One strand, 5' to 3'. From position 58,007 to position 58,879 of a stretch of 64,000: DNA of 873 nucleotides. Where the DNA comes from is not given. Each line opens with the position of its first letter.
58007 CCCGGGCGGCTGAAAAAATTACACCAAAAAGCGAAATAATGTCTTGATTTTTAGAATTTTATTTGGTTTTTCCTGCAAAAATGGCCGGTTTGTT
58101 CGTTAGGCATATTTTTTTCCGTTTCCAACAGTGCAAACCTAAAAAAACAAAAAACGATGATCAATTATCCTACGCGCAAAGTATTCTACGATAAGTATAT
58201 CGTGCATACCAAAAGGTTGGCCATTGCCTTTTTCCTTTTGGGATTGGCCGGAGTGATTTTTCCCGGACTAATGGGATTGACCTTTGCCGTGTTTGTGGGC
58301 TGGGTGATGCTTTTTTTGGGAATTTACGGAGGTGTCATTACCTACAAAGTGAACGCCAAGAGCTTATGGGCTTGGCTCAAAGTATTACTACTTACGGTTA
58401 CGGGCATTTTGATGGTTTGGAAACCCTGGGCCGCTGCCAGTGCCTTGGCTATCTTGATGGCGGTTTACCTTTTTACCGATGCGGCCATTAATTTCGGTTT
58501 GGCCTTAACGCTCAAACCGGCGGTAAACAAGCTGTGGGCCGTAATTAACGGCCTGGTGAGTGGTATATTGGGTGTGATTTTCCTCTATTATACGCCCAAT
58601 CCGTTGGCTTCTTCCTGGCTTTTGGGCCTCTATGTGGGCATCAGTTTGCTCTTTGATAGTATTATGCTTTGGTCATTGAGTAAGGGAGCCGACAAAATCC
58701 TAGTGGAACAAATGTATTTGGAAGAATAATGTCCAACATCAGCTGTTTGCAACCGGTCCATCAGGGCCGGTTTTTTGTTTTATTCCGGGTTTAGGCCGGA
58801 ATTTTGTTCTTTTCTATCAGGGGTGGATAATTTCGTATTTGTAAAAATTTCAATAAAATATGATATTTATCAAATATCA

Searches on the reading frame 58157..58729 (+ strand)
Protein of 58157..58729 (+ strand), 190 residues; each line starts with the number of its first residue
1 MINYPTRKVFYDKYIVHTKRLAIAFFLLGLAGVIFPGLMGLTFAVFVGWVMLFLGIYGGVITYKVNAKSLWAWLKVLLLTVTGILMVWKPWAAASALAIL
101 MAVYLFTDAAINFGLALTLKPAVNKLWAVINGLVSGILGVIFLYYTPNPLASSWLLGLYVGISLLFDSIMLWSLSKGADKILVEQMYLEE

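Call 41: search_protein_families(library=pfam, proteins=[window:58157-58729:+], max_evalue=0.001)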
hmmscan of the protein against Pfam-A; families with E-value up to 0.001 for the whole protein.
window:58157-58729:+ (190 aa): 1 family
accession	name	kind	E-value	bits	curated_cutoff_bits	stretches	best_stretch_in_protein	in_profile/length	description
PF03729.18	DUF308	-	3.4e-12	46.9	25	2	77-143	4-72/73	Short repeat of unknown function (DUF308)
